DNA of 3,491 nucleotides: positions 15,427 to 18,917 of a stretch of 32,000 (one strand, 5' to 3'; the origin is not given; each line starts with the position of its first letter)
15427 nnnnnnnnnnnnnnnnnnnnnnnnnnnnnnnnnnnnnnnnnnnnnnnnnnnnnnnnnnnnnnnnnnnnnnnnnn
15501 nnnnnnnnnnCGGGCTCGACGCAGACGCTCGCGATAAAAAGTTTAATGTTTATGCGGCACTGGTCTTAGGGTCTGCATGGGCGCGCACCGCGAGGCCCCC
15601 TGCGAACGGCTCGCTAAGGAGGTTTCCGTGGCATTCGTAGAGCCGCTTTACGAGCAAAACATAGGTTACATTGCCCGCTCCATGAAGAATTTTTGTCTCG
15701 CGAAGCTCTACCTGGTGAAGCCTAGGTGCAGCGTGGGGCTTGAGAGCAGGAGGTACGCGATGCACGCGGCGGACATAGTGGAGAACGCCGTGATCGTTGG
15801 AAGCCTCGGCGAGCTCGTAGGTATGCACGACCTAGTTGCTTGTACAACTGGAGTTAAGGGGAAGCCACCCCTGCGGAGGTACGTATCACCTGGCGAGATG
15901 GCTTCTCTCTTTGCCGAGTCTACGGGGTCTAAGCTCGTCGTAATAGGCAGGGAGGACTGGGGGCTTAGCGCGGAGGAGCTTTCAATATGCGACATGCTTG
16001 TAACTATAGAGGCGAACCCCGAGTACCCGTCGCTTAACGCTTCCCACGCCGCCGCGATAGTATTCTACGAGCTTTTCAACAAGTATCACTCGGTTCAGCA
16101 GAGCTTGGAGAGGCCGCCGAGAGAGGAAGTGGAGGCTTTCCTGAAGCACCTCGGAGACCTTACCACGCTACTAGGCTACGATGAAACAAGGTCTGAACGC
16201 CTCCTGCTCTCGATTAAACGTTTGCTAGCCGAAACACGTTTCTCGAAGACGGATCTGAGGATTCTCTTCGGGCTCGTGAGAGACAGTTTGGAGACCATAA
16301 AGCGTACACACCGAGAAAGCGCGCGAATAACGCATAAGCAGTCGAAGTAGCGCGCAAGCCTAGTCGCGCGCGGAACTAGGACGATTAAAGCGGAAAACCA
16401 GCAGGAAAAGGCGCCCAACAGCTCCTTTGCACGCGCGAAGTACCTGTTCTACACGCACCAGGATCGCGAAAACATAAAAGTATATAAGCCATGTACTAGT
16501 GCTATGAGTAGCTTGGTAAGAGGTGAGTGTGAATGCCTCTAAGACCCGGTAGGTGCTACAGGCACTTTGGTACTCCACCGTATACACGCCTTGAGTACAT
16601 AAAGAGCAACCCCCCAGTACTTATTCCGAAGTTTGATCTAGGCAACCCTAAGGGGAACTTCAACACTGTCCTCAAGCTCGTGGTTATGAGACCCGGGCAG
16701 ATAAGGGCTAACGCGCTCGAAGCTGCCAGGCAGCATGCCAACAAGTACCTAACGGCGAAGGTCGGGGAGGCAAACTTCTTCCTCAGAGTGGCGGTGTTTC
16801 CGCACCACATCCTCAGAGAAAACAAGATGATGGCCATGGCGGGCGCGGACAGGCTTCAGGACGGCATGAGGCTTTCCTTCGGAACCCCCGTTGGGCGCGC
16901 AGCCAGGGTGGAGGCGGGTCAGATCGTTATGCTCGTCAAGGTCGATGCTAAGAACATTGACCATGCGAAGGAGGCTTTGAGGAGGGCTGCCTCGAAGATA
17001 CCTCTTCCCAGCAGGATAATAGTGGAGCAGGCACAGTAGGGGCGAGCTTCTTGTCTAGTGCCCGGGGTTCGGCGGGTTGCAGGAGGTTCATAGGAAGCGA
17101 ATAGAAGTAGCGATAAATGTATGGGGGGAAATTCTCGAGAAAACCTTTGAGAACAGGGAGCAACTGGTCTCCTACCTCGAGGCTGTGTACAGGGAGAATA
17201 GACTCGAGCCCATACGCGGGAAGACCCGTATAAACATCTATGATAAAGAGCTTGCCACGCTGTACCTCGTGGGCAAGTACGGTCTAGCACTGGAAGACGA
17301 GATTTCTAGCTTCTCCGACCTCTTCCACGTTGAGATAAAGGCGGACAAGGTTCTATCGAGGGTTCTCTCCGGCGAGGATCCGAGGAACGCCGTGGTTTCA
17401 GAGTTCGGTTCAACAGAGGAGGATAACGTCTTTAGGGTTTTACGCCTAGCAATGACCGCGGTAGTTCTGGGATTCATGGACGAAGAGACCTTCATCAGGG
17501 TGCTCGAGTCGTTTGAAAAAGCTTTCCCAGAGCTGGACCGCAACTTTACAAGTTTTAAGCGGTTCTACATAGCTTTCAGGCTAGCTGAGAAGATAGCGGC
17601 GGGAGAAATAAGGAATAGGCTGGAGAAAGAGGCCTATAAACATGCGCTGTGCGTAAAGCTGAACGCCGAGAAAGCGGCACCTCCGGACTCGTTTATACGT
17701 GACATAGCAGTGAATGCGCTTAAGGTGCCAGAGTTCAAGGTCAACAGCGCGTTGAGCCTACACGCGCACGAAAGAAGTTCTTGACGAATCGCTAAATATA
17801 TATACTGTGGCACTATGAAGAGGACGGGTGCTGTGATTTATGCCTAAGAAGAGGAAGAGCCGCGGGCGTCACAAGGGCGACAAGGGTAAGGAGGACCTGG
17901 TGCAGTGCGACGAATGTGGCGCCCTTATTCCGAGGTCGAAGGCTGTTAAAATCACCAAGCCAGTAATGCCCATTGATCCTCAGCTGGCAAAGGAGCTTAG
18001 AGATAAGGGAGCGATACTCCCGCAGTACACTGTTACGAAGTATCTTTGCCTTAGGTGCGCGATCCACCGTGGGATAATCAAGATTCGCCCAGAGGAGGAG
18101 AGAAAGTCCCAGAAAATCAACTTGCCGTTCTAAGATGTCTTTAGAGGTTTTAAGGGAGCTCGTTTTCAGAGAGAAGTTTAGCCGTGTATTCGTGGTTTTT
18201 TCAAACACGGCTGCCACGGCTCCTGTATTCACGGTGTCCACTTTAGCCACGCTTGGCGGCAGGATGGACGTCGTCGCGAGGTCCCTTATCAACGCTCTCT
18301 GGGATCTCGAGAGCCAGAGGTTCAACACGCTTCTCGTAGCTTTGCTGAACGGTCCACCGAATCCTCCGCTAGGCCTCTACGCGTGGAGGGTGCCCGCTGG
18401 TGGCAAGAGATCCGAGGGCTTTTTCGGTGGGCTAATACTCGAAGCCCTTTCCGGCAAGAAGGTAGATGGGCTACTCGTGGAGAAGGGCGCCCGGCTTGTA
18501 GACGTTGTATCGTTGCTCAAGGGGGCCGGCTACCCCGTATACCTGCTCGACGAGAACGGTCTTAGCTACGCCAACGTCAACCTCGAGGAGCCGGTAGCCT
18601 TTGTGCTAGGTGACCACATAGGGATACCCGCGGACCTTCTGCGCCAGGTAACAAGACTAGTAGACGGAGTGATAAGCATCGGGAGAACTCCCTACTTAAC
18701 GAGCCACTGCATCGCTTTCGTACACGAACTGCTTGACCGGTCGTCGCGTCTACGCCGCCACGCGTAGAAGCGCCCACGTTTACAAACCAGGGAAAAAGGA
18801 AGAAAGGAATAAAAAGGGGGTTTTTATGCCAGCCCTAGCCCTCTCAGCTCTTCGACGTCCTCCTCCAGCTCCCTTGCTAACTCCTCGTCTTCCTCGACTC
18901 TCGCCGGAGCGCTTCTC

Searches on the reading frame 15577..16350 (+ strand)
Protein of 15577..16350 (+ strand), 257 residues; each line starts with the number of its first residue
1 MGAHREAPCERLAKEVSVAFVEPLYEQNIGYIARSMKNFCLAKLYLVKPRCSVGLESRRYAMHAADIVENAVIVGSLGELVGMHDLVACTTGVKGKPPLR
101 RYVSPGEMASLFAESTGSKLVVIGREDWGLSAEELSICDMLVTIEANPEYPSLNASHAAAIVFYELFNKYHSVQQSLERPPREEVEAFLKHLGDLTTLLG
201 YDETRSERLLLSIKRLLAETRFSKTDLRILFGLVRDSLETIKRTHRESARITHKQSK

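Call 51: search_protein_families(library=pfam, proteins=[window:15577-16350:+], max_evalue=0.001)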
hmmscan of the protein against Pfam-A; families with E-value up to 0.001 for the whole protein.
window:15577-16350:+ (257 aa): 1 family
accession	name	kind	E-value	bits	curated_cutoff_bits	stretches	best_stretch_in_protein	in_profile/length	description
PF00588.24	SpoU_methylase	-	3.7e-24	85.9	29.7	1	16-164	2-142/142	SpoU rRNA Methylase family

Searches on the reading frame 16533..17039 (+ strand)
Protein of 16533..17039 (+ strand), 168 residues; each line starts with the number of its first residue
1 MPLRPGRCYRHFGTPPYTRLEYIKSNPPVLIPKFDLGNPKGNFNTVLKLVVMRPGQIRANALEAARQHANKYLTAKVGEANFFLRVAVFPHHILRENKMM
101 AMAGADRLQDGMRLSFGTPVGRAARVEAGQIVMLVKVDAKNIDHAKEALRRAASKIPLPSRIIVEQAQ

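Call 51: search_protein_families(library=pfam, proteins=[window:16533-17039:+], max_evalue=0.001)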
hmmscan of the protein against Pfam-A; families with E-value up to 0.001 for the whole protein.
window:16533-17039:+ (168 aa): 1 family
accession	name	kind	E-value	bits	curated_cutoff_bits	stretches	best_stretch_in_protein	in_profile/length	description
PF00252.24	Ribosomal_L16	-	4.7e-30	104.7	27.9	1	15-163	4-132/132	Ribosomal protein L16p/L10e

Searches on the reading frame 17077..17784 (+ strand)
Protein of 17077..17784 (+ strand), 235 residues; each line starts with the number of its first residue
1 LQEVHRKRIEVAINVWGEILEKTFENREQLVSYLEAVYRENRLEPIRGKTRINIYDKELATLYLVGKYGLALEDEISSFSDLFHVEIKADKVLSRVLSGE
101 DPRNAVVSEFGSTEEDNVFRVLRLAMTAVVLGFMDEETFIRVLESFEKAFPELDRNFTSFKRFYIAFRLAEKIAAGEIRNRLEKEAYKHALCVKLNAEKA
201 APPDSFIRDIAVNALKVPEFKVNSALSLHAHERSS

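Call 51: search_protein_families(library=pfam, proteins=[window:17077-17784:+], max_evalue=0.001)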
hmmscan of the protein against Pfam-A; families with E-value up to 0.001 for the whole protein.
window:17077-17784:+ (235 aa): 1 family
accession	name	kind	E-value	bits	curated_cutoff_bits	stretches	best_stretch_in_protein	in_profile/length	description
PF09958.14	DUF2192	-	6.4e-82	275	21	1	3-224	2-227/229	Uncharacterized protein conserved in archaea (DUF2192)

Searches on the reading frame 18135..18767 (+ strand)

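Call 51: search_protein_families(library=pfam, proteins=[window:18135-18767:+], max_evalue=0.001)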
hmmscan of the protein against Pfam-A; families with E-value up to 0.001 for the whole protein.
window:18135-18767:+ (210 aa): 1 family
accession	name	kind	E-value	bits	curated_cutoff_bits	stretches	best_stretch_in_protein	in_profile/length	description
PF04013.17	Methyltrn_RNA_2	-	1.3e-23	84.3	25.5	1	17-203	2-196/198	Putative SAM-dependent RNA methyltransferase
